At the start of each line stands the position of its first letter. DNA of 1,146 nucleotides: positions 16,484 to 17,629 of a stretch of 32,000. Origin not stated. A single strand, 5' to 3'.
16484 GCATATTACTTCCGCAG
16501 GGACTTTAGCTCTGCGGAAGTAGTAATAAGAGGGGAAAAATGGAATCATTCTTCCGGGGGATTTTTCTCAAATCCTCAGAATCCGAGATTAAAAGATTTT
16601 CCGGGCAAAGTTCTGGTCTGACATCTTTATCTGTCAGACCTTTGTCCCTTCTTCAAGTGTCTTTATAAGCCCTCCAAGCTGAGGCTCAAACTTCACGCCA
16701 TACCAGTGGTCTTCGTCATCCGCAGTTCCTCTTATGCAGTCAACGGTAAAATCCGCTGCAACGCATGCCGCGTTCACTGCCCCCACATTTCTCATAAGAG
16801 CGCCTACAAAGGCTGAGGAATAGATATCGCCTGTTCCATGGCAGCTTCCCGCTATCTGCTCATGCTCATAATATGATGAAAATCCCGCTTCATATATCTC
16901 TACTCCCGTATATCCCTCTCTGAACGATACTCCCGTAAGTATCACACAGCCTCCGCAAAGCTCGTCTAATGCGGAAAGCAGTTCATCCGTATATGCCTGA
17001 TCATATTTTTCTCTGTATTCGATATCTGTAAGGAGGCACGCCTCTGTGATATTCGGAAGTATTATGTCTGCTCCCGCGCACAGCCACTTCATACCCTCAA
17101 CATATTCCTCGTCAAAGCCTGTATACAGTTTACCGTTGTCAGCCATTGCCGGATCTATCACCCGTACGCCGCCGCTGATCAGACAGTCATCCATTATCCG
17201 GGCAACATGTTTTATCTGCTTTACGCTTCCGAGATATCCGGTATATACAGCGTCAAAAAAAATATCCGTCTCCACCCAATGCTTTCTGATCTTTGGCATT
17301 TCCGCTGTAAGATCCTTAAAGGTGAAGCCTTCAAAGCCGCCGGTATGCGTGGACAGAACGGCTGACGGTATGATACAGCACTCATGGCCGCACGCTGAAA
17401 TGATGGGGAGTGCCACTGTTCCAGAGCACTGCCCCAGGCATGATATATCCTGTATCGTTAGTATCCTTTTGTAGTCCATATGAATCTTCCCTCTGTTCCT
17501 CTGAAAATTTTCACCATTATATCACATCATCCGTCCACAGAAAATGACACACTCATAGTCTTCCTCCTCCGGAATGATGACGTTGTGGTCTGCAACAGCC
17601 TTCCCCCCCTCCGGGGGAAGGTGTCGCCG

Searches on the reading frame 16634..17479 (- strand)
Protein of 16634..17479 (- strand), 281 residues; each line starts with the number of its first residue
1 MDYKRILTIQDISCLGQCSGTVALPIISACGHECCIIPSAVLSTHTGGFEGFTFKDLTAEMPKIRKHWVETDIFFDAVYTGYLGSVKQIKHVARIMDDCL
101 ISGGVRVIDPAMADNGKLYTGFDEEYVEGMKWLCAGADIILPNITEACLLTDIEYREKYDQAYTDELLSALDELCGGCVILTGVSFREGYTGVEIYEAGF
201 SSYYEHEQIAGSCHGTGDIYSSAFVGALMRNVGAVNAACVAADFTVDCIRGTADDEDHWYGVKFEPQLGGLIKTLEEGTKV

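Call 6: search_protein_families(library=pfam, proteins=[window:16634-17479:-], max_evalue=0.01)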
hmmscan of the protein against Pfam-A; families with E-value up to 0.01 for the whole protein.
window:16634-17479:- (281 aa): 1 family
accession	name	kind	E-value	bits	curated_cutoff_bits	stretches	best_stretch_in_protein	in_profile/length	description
PF08543.17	Phos_pyr_kin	-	1.5e-16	60.9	27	1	28-251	16-234/246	Phosphomethylpyrimidine kinase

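Call 12: find_encoding_contigs(protein=window:16634-17479:-, flank=6000, max_places=10)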
Protein window:16634-17479:- (281 aa): no gene with exactly this product is on record in the collection.

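Call 14: find_homologous_proteins(query=window:16634-17479:-, max_evalue=1e-40)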
Query window:16634-17479:- (281 aa): 8000 proteins with E <= 1e-40 among 8000 candidates; the best 120 are listed.
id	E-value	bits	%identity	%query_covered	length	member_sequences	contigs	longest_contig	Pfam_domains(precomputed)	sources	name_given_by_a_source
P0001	5.3e-188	642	99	100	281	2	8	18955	PF08543.18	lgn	-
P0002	5.0e-155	534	80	100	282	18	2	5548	PF08543.18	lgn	-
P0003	1.4e-151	522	78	100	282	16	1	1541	PF08543.18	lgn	-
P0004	1.6e-151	522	78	100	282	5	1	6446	PF08543.18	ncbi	-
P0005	2.8e-150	518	78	100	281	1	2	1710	PF08543.18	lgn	-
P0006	3.0e-150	518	80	99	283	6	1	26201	PF08543.18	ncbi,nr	ncbi:MAG: pyridoxamine kinase [Parasporobacterium sp.]|nr:pyridoxamine kinase [Parasporobacterium sp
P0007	4.1e-149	514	77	99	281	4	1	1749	PF08543.18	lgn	-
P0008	1.9e-148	512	78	98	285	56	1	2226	PF08543.18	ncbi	-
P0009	3.6e-148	511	80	95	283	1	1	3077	PF08543.18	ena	-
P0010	1.0e-147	510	78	99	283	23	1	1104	PF08543.18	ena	-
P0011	1.7e-147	509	78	99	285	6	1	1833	PF08543.18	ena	-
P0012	5.8e-147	507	77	99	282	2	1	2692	PF08543.18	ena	-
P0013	1.9e-145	502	76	99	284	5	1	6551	PF08543.18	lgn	-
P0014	1.1e-144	500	76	99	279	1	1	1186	PF08543.18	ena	-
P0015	4.0e-144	498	74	100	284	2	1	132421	PF08543.18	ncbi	-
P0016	1.2e-140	486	75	98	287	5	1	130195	PF08543.18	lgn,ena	-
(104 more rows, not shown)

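Call 15: find_encoding_contigs(protein=P0001, flank=8000, max_places=8)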
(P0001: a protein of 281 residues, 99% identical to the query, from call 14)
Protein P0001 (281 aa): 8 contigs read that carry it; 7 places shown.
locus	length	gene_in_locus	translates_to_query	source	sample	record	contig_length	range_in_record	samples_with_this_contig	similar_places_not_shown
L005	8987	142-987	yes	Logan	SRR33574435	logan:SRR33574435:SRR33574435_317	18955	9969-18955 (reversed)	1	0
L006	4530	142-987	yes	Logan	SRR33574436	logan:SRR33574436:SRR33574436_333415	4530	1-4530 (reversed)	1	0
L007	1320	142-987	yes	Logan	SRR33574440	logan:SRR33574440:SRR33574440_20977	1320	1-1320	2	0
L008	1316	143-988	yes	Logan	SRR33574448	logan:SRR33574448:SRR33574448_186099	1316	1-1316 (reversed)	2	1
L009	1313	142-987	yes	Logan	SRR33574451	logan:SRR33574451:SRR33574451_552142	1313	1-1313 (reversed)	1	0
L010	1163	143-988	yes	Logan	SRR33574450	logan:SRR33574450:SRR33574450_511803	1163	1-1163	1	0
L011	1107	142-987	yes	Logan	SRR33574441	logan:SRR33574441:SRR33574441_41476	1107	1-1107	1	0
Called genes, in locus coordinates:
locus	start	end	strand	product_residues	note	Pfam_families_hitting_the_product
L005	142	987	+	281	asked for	PF08543:Phos_pyr_kin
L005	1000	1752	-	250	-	PF02463:SMC_N, PF13175:AAA_15 (faint), PF00005:ABC_tran, PF13304:AAA_21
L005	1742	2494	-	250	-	PF00528:BPD_transp_1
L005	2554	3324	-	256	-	PF00497:SBP_bac_3, PF10613:Lig_chan-Glu_bd (faint)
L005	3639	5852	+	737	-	PF03477:ATP-cone, PF13597:NRDD, PF01228:Gly_radical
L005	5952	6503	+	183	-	PF13353:Fer4_12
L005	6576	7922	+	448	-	PF01569:PAP2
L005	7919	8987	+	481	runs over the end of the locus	PF02127:Peptidase_M18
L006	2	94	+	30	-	?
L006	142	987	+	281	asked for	PF08543:Phos_pyr_kin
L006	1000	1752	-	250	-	PF02463:SMC_N, PF13175:AAA_15 (faint), PF00005:ABC_tran, PF13304:AAA_21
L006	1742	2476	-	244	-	PF00528:BPD_transp_1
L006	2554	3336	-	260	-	PF00497:SBP_bac_3, PF10613:Lig_chan-Glu_bd (faint)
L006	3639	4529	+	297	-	?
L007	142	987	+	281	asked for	PF08543:Phos_pyr_kin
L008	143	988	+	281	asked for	PF08543:Phos_pyr_kin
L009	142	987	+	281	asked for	PF08543:Phos_pyr_kin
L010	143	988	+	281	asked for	PF08543:Phos_pyr_kin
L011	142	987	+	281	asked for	PF08543:Phos_pyr_kin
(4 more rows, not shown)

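Call 16: find_encoding_contigs(protein=P0006, flank=8000, max_places=4)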
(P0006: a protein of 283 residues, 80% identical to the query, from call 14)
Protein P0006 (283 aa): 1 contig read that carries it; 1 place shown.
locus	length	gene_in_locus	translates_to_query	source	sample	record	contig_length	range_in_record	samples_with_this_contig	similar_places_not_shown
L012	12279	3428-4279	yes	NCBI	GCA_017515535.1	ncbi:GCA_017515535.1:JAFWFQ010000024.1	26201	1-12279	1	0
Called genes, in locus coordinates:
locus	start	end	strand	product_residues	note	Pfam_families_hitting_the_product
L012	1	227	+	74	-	?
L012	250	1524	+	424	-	PF02040:ArsB (weak), PF03600:CitMHS, PF06808:DctM, PF00939:Na_sulph_symp, PF03600:CitMHS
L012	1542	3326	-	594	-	-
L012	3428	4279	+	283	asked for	PF08543:Phos_pyr_kin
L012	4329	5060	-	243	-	PF09818:ABC_ATPase (faint), PF02463:SMC_N, PF00005:ABC_tran, PF13175:AAA_15 (faint), PF13304:AAA_21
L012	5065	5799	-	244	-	PF00528:BPD_transp_1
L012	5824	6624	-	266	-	PF00497:SBP_bac_3, PF10613:Lig_chan-Glu_bd (faint), PF12974:Phosphonate-bd (weak)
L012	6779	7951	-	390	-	PF10509:GalKase_gal_bdg, PF00288:GHMP_kinases_N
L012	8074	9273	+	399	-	PF09903:DUF2130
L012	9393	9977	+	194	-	PF01558:POR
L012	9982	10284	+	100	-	PF13187:Fer4_9 (faint), PF12797:Fer4_2 (faint), PF12837:Fer4_6 (weak), PF13237:Fer4_10 (weak), PF14697:Fer4_21, PF12838:Fer4_7, PF12837:Fer4_6 (weak), PF00037:Fer4, +1 more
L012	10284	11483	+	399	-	PF01855:POR_N, PF17147:PFOR_II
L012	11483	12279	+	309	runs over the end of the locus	PF02775:TPP_enzyme_C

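Call 17: find_encoding_contigs(protein=P0015, flank=8000, max_places=4)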
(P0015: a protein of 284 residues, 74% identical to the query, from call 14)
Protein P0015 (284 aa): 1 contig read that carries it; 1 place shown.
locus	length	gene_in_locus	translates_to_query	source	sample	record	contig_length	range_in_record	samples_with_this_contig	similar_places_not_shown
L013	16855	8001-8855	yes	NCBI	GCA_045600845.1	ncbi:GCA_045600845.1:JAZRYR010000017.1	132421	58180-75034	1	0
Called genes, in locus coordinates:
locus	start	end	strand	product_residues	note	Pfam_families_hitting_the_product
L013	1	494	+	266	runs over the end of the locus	-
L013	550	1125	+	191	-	-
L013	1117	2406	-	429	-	PF00078:RVT_1, PF08388:GIIM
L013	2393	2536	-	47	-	-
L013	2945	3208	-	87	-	PF01084:Ribosomal_S18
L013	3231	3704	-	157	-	PF00436:SSB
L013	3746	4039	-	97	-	PF01250:Ribosomal_S6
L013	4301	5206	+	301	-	PF02574:S-methyl_trans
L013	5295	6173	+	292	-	PF03180:Lipoprotein_9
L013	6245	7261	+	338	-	PF00005:ABC_tran, PF02463:SMC_N (weak), PF13401:AAA_22 (faint), PF13304:AAA_21 (faint), PF09383:NIL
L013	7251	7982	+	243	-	PF00528:BPD_transp_1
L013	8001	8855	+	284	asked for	PF08543:Phos_pyr_kin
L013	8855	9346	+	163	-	-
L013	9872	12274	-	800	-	PF01915:Glyco_hydro_3_C, PF14310:Fn3-like, PF00933:Glyco_hydro_3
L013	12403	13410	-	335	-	PF03590:AsnA, PF00152:tRNA-synt_2 (weak)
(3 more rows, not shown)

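Call 18: find_encoding_contigs(protein=P0016, flank=8000, max_places=4)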
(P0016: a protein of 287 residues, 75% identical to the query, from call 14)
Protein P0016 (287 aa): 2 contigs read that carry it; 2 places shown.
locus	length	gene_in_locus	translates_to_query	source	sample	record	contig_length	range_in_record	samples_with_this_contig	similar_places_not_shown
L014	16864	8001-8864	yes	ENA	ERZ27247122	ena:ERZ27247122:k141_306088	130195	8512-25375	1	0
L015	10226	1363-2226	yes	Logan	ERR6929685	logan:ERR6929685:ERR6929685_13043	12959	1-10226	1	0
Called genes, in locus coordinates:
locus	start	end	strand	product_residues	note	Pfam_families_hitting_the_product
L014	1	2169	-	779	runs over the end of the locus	PF02837:Glyco_hydro_2_N, PF22666:Glyco_hydro_2_N2, PF00703:Glyco_hydro_2 (weak), PF02836:Glyco_hydro_2_C, PF18565:Glyco_hydro2_C5 (faint)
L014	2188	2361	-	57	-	PF20076:DUF6472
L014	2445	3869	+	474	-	PF07690:MFS_1, PF13347:MFS_2, PF00083:Sugar_tr (weak), PF07690:MFS_1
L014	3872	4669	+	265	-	PF03009:GDPD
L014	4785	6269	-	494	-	PF13347:MFS_2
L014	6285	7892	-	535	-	PF00128:Alpha-amylase, PF14701:hDGE_amylase (weak)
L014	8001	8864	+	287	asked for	PF08543:Phos_pyr_kin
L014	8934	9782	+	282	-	PF03180:Lipoprotein_9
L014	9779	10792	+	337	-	PF00005:ABC_tran, PF02463:SMC_N, PF13304:AAA_21 (faint), PF09383:NIL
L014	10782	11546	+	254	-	PF00528:BPD_transp_1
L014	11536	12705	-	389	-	PF10509:GalKase_gal_bdg, PF00288:GHMP_kinases_N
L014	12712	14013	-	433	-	PF00275:EPSP_synthase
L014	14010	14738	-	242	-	PF00793:DAHP_synth_1, PF03102:NeuB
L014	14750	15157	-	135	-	-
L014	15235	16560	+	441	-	PF05496:RuvB_N, PF14532:Sigma54_activ_2 (weak), PF00004:AAA, PF07724:AAA_2 (weak), PF07728:AAA_5 (weak), PF13173:AAA_14, PF16193:AAA_assoc_2, PF12002:MgsA_C, +2 more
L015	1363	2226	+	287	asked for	PF08543:Phos_pyr_kin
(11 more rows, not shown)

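Call 77: find_encoding_contigs(protein=P0004, flank=6000, max_places=3)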
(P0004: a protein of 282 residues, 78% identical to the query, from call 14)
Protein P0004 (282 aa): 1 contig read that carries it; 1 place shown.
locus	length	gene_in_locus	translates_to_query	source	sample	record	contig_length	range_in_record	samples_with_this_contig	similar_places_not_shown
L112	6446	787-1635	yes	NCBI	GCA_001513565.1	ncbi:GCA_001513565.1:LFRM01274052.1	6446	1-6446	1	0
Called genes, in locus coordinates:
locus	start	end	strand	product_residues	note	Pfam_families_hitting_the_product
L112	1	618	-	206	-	?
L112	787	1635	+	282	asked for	PF08543:Phos_pyr_kin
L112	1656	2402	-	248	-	PF09818:ABC_ATPase (faint), PF00005:ABC_tran, PF02463:SMC_N, PF13175:AAA_15 (faint), PF13304:AAA_21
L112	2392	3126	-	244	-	PF00528:BPD_transp_1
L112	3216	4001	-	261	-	PF00497:SBP_bac_3, PF10613:Lig_chan-Glu_bd (faint)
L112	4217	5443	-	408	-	PF10509:GalKase_gal_bdg, PF00288:GHMP_kinases_N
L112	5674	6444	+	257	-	?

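Call 78: find_encoding_contigs(protein=P0002, flank=6000, max_places=3)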
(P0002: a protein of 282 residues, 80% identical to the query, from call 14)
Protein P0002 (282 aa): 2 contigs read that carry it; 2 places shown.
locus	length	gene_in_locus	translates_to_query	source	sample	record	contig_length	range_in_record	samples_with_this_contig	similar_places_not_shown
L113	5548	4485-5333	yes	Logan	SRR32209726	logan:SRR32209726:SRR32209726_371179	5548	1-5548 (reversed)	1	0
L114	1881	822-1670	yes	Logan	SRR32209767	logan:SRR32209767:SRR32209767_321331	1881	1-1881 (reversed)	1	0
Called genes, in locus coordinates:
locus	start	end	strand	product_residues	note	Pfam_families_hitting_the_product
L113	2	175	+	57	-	?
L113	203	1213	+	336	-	PF06161:DUF975, PF13240:Zn_Ribbon_1 (weak)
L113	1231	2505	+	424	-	PF02040:ArsB, PF03600:CitMHS, PF06808:DctM, PF00939:Na_sulph_symp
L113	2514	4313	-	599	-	-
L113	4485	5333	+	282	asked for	PF08543:Phos_pyr_kin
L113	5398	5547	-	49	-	?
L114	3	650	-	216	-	?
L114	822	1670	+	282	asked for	PF08543:Phos_pyr_kin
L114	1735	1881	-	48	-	?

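Call 83: search_protein_families(library=pfam, proteins=[L012:1542-3326:-], max_evalue=0.00001)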
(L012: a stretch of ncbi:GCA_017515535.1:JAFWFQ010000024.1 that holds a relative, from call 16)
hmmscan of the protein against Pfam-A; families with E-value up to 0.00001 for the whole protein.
L012:1542-3326:- (594 aa): 0 families
